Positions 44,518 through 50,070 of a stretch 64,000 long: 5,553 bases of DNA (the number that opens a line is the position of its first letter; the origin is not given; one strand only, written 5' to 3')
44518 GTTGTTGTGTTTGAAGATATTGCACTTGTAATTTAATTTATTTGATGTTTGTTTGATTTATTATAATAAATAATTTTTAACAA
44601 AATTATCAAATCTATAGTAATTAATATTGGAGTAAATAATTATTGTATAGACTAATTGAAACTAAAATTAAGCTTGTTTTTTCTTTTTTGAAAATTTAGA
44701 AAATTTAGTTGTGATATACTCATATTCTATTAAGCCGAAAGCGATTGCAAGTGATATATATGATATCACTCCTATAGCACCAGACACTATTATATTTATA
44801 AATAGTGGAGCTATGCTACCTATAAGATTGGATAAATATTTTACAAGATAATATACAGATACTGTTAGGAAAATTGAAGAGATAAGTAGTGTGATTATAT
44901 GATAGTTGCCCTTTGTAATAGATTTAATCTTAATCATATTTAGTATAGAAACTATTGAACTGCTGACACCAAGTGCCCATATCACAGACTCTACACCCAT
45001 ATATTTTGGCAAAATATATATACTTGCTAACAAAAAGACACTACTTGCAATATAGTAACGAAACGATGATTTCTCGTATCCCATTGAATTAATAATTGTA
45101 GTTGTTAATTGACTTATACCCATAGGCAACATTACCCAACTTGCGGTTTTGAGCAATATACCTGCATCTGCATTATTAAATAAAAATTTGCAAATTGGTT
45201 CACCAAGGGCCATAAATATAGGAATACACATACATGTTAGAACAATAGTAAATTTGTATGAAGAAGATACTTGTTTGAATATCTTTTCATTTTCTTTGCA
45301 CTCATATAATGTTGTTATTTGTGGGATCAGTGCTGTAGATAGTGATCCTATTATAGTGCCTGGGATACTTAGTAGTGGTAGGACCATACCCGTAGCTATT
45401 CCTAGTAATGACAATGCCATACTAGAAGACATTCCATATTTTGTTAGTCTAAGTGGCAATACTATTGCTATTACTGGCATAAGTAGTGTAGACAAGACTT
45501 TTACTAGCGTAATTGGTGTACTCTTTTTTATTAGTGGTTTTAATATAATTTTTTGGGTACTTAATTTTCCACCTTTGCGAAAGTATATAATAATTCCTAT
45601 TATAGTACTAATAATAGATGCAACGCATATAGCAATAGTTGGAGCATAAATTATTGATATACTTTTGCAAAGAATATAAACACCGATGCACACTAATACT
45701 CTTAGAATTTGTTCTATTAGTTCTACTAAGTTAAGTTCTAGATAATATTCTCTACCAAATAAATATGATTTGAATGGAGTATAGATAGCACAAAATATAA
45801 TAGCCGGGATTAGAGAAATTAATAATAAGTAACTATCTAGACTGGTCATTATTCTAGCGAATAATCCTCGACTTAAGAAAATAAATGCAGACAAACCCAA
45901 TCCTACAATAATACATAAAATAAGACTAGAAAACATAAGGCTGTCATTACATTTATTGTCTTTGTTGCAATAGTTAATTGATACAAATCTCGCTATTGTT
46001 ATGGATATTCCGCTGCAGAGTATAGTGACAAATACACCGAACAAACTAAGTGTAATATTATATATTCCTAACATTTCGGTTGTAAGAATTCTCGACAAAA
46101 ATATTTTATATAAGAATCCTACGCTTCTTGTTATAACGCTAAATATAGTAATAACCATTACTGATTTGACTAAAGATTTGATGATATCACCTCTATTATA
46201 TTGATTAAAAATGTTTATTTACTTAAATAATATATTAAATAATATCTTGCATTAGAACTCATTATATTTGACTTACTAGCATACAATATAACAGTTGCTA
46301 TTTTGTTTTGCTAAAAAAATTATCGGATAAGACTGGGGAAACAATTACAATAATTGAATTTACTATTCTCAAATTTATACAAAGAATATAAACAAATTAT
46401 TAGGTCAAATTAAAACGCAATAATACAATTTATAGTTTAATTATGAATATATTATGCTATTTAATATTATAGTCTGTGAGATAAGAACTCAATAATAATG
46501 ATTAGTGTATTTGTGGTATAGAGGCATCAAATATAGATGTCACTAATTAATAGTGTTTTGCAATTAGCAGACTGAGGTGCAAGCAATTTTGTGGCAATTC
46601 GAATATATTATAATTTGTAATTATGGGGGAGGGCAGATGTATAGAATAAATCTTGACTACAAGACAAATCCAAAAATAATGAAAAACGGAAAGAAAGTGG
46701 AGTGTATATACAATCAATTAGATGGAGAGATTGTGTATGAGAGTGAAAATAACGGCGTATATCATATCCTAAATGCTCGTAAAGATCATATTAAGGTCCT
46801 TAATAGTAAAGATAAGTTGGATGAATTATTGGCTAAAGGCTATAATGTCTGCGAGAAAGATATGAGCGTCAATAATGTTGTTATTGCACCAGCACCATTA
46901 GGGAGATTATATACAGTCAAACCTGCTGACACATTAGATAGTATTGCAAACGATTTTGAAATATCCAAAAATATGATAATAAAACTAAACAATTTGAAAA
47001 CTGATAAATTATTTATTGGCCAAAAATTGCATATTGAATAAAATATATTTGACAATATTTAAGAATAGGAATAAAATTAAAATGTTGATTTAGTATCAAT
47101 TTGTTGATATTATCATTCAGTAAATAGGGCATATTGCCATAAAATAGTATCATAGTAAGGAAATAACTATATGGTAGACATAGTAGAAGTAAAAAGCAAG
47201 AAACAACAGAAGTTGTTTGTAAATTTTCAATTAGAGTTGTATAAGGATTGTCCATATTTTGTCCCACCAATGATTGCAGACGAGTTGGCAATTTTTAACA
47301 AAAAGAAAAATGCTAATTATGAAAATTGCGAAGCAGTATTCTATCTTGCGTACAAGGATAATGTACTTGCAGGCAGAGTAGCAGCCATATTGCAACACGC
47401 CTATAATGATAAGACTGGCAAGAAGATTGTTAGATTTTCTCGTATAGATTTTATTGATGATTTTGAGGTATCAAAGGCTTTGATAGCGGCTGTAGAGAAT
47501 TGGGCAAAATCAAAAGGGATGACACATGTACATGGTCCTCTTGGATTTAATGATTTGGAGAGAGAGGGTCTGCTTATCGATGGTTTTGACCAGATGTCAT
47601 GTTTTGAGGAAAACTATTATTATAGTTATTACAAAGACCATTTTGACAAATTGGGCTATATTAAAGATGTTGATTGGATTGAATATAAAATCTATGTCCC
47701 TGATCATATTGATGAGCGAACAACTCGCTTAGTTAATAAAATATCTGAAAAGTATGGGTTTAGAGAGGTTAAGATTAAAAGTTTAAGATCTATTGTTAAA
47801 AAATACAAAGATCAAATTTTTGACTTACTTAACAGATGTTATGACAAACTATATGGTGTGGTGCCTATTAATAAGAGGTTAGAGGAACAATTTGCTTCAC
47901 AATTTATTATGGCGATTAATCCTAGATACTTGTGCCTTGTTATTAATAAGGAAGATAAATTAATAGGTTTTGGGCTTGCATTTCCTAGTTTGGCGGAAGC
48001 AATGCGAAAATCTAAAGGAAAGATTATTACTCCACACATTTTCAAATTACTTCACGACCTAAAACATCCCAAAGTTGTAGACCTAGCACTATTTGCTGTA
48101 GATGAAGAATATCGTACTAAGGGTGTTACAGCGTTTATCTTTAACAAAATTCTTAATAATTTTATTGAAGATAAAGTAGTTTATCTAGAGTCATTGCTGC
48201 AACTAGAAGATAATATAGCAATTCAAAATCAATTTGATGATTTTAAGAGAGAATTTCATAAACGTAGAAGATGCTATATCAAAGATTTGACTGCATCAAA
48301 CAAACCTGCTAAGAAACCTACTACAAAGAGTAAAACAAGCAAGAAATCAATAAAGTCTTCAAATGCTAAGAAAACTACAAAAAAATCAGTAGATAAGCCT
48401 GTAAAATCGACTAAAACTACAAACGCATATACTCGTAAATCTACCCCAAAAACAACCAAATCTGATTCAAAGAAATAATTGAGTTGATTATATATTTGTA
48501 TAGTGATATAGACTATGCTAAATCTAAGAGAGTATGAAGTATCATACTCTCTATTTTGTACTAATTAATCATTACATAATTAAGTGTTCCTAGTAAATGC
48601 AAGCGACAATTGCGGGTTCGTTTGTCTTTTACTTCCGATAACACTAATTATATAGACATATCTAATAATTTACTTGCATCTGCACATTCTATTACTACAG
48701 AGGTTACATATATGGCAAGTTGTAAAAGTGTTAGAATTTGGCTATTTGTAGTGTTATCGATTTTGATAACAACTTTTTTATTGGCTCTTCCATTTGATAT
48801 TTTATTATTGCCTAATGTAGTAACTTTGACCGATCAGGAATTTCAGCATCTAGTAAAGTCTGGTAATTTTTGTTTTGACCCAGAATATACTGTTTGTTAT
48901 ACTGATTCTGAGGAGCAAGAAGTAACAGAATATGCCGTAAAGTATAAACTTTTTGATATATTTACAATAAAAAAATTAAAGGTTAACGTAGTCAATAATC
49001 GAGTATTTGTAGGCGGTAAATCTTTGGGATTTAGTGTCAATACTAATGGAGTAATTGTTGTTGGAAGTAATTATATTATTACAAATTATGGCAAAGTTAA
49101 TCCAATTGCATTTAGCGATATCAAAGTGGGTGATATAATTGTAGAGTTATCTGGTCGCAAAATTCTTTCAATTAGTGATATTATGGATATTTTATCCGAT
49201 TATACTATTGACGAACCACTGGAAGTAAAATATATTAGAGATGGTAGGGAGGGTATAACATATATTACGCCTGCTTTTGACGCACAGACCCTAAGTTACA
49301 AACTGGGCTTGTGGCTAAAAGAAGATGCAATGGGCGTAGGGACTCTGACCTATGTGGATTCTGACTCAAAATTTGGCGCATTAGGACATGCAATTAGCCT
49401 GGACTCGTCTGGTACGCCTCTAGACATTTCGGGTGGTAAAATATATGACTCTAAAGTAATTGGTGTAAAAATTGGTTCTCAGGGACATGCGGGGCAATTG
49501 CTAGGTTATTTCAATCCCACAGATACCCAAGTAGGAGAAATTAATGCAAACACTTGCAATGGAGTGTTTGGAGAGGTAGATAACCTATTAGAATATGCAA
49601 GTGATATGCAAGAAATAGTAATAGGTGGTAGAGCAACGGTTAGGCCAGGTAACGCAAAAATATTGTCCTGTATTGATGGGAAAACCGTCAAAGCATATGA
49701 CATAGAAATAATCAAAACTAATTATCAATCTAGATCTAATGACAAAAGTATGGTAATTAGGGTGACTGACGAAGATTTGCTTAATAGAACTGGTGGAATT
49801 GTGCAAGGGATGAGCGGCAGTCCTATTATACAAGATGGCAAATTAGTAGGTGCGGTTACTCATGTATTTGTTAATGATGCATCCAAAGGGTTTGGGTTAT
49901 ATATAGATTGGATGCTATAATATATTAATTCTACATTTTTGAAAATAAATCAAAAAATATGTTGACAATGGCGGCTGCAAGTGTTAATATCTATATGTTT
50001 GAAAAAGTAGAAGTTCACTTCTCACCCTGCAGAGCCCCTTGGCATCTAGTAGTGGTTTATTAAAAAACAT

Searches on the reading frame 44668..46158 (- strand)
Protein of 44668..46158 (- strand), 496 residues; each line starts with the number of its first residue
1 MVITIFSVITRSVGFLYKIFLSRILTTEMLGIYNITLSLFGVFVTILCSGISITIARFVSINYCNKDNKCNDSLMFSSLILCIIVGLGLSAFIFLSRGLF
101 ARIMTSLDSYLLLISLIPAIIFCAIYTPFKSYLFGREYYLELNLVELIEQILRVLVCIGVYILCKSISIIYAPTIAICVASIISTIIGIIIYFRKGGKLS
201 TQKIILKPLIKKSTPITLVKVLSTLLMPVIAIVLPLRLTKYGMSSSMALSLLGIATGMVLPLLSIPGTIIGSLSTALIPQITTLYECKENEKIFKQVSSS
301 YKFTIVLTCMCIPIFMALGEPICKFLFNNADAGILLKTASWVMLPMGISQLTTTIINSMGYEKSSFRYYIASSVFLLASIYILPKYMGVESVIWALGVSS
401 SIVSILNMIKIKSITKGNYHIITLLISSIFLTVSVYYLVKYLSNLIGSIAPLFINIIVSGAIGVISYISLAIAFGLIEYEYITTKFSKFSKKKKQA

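Call 76: search_protein_families(library=pfam, proteins=[window:44668-46158:-], max_evalue=0.00001)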
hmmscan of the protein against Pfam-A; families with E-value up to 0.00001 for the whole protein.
window:44668-46158:- (496 aa): 1 family
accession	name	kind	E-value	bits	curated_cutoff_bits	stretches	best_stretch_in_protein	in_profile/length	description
PF01943.22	Polysacc_synt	-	5.6e-15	55.9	28.2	1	2-282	7-271/274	Polysaccharide biosynthesis protein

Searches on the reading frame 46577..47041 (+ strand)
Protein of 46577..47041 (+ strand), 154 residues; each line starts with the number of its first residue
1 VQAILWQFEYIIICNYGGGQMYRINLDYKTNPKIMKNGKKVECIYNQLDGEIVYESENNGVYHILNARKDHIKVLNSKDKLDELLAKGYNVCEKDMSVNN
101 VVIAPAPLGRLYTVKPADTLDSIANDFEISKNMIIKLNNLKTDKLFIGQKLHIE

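Call 76: search_protein_families(library=pfam, proteins=[window:46577-47041:+], max_evalue=0.00001)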
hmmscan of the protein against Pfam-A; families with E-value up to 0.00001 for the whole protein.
window:46577-47041:+ (154 aa): 1 family
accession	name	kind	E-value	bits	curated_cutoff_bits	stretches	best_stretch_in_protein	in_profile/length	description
PF01476.26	LysM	-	8.7e-13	48.4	20.9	1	112-153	1-42/43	LysM domain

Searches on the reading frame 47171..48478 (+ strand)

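Call 76: search_protein_families(library=pfam, proteins=[window:47171-48478:+], max_evalue=0.00001)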
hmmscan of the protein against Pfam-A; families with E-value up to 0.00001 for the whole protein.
window:47171-48478:+ (435 aa): 1 family
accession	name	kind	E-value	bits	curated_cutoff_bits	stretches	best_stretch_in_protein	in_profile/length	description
PF00583.31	Acetyltransf_1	-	1.9e-06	28.6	20.7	0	215-339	3-98/116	Acetyltransferase (GNAT) family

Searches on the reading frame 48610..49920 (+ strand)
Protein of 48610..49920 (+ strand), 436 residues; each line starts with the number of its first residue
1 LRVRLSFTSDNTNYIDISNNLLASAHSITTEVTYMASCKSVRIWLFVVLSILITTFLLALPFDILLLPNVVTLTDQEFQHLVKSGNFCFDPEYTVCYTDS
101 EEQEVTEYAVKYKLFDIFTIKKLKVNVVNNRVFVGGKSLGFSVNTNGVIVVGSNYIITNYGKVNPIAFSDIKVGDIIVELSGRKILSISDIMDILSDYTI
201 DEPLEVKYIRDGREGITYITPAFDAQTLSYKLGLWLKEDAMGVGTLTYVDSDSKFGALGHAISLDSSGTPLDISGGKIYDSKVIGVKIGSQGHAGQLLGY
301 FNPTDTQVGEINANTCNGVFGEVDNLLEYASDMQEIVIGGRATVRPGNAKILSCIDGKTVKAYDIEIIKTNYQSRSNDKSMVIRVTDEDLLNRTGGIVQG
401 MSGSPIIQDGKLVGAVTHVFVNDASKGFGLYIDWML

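Call 76: search_protein_families(library=pfam, proteins=[window:48610-49920:+], max_evalue=0.00001)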
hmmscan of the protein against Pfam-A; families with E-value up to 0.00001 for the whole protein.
window:48610-49920:+ (436 aa): 2 families
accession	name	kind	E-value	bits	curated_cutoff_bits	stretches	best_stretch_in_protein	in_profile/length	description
PF05580.18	Peptidase_S55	-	1.1e-75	254.7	25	1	229-436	2-210/210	SpoIVB peptidase S55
PF13180.12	PDZ_2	-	4e-06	27.5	27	1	154-214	13-73/80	PDZ domain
